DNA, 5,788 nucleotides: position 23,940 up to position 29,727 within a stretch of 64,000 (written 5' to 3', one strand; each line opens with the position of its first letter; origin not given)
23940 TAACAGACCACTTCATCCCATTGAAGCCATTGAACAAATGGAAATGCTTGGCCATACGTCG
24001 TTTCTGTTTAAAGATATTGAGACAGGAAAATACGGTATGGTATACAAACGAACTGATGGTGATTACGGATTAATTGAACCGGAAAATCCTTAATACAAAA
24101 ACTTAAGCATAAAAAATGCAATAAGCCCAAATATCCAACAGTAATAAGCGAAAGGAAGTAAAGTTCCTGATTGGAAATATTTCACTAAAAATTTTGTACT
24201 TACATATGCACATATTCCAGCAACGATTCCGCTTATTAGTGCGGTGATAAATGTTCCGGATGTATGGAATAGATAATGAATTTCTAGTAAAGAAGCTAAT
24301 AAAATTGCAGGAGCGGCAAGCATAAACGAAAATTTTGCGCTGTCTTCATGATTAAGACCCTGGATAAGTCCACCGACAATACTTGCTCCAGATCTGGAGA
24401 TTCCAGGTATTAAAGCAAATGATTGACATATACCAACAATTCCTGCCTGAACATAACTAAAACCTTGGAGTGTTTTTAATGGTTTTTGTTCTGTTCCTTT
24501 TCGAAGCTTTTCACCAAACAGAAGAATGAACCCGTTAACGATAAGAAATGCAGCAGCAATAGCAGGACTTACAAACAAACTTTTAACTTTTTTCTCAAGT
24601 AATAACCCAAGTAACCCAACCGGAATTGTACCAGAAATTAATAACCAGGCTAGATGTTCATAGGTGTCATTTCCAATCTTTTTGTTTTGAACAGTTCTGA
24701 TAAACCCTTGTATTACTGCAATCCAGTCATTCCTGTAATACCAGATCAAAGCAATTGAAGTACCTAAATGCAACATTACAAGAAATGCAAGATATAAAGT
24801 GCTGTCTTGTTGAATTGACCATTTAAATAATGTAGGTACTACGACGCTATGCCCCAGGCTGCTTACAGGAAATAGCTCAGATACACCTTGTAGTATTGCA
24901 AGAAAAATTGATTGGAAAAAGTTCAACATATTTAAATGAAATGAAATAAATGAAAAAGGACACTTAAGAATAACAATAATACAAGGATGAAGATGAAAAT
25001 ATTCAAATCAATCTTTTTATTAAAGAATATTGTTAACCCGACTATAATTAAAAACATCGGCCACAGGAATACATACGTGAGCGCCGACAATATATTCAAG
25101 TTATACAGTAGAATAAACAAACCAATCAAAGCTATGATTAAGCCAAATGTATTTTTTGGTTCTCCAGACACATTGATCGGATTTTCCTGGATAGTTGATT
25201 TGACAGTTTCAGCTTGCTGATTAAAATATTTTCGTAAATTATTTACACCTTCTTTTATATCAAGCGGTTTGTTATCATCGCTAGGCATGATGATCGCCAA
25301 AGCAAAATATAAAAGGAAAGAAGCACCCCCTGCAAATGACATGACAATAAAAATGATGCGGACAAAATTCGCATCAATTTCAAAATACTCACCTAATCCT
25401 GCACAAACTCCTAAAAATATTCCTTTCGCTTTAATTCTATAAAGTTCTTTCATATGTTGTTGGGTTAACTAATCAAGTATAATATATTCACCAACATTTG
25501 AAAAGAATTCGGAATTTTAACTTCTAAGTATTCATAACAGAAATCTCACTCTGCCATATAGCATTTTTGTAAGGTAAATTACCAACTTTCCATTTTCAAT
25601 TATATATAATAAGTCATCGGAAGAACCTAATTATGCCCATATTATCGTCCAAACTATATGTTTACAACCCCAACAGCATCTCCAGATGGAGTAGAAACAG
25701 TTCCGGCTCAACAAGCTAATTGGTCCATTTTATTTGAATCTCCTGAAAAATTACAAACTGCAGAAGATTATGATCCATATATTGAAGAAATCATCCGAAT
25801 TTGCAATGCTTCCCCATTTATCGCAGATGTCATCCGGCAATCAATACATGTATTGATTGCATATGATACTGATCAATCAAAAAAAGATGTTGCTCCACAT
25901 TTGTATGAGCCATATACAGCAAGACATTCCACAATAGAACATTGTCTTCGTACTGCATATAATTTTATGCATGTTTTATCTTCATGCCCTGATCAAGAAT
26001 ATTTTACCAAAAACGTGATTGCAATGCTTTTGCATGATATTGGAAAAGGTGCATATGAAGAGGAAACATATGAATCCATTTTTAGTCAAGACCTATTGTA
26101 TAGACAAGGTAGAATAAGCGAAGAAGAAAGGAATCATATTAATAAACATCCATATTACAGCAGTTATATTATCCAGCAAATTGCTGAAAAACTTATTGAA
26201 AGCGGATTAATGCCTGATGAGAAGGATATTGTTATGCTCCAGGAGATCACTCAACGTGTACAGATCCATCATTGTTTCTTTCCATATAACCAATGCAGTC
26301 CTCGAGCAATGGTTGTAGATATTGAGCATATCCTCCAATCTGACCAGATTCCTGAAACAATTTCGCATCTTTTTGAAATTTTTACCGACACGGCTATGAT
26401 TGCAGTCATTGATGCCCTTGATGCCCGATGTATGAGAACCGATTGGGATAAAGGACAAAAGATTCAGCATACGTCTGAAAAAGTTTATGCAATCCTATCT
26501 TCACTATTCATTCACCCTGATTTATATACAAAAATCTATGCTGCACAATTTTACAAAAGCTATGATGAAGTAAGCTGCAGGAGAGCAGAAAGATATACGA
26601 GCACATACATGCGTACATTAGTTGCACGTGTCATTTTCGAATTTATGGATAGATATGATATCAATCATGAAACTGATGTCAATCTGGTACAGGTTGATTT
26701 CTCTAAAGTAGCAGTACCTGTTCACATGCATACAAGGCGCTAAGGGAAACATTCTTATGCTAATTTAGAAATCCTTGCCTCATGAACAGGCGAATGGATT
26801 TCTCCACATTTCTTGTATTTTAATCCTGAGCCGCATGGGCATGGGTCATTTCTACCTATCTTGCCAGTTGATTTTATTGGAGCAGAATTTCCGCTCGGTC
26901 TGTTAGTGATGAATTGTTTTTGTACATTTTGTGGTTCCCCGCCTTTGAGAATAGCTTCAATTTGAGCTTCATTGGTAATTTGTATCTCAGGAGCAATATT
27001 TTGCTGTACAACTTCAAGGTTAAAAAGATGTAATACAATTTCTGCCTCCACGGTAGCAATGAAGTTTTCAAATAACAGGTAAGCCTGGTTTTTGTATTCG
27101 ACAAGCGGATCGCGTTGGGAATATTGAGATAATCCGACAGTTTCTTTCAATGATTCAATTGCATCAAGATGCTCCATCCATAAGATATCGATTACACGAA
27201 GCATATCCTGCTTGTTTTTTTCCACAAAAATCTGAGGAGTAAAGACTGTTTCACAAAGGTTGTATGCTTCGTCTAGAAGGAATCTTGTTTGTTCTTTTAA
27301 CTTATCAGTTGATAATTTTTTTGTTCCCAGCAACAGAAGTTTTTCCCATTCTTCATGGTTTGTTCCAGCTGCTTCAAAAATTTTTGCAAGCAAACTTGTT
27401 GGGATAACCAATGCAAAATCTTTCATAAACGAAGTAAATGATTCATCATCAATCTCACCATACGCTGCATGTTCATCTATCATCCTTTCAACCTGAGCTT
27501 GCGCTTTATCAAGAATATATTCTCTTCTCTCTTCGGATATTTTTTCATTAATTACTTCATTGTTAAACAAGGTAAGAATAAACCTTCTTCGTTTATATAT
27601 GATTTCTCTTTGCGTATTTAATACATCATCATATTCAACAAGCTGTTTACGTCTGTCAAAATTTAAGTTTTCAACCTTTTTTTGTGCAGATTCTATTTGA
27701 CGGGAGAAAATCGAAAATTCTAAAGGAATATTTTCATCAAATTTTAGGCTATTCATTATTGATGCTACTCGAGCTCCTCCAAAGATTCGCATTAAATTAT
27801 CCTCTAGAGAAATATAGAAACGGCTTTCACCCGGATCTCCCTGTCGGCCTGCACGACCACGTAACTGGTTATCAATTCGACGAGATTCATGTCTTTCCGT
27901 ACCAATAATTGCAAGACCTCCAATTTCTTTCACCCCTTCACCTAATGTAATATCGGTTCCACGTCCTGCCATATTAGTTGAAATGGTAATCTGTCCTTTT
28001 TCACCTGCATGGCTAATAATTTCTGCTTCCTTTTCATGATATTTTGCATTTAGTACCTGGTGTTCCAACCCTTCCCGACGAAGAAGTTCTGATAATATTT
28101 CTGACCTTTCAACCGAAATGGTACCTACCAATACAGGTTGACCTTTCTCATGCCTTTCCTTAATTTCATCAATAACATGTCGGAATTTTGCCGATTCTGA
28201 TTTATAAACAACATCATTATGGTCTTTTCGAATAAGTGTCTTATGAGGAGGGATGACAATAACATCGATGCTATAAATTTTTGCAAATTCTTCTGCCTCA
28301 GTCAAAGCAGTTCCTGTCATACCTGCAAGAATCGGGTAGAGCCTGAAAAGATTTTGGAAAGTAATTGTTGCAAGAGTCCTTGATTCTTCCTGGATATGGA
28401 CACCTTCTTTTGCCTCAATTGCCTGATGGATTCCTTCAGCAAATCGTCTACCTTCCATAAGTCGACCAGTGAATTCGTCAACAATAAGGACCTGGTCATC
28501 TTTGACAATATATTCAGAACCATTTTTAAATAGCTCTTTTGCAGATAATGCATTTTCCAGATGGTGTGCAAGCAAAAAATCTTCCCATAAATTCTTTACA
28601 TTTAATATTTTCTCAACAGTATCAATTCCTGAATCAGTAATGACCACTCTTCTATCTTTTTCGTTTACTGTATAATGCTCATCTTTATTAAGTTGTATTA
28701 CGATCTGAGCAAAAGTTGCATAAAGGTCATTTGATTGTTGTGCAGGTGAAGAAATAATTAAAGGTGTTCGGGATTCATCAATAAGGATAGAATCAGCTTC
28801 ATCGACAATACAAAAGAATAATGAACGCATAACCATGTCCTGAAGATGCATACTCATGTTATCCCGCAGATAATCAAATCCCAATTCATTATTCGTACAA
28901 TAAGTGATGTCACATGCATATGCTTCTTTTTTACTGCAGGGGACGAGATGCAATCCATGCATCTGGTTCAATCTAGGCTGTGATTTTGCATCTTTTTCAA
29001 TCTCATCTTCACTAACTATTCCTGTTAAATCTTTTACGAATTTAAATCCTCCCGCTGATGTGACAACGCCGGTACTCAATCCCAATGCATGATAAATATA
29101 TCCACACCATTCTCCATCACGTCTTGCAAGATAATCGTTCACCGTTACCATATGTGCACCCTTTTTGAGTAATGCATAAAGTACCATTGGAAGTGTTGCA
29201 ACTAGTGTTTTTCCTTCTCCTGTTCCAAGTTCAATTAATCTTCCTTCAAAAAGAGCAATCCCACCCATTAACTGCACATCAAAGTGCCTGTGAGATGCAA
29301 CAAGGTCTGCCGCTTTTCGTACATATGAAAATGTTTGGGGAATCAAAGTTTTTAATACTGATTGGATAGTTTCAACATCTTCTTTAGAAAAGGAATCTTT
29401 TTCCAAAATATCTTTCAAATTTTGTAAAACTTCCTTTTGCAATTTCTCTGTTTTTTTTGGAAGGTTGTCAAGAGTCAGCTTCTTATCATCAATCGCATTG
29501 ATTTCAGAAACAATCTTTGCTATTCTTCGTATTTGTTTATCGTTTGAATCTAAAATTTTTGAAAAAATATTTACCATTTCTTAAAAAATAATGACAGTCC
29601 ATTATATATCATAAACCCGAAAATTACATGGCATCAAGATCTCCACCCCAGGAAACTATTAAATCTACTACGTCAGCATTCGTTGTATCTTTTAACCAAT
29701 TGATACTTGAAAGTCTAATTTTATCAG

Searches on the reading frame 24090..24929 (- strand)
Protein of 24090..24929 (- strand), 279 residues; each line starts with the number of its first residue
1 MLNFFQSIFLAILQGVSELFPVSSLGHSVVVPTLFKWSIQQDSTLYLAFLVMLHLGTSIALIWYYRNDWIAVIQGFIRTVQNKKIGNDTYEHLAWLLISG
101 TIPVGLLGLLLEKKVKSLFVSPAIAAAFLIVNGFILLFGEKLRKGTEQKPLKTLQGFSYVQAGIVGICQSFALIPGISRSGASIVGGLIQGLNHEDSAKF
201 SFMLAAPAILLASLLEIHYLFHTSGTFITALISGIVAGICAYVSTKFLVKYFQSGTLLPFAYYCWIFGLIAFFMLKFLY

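Call 88: search_protein_families(library=pfam, proteins=[window:24090-24929:-], max_evalue=0.00001)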
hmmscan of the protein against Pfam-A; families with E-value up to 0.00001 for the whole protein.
window:24090-24929:- (279 aa): 1 family
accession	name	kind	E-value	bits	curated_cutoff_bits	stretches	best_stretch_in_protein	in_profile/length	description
PF02673.24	BacA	-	3.8e-71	240.2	33.4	1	8-270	2-257/257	Bacitracin resistance protein BacA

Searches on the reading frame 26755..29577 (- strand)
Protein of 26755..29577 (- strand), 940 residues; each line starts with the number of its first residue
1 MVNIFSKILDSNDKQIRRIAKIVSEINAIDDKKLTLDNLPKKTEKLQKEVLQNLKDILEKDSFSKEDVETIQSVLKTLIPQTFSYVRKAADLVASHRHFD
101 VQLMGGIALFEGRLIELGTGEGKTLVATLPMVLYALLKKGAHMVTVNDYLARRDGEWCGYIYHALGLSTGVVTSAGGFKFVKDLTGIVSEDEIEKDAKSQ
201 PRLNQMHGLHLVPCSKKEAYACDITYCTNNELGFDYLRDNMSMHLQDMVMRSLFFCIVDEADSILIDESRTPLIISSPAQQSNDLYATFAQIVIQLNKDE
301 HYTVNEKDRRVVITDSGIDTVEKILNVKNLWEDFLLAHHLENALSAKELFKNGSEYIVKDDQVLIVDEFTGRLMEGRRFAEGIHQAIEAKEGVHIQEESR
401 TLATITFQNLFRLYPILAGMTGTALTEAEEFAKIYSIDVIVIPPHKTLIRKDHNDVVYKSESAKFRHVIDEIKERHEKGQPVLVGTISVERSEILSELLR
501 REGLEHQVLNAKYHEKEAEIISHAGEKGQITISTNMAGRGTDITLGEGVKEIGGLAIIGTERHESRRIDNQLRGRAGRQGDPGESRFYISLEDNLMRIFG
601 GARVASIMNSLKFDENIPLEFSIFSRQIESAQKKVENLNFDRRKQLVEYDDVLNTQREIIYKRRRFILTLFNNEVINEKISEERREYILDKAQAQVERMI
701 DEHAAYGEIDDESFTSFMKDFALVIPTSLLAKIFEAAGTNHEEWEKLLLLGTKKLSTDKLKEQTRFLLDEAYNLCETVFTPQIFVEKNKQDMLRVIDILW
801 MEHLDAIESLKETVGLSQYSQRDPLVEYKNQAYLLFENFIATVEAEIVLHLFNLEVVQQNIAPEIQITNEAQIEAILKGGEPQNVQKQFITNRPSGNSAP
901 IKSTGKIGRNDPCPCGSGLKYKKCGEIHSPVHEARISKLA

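Call 88: search_protein_families(library=pfam, proteins=[window:26755-29577:-], max_evalue=0.00001)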
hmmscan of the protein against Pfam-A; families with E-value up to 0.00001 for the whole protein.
window:26755-29577:- (940 aa): 5 families
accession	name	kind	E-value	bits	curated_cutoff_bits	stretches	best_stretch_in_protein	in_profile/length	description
PF07517.20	SecA_DEAD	-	2.2e-102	342.7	24.6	1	7-431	3-289/290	SecA DEAD-like domain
PF21090.3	P-loop_SecA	-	6.3e-80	268.1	27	2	448-547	2-101/205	SecA P-loop domain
PF07516.18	SecA_SW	-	4e-45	154.8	26.7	1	618-854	1-199/200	SecA Wing and Scaffold domain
PF01043.26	SecA_PP_bind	-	1.9e-36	125.5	23.5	1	282-388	2-110/110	SecA preprotein cross-linking domain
PF02810.21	SEC-C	-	4.4e-08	33.3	20.4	1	909-924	1-16/19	SEC-C motif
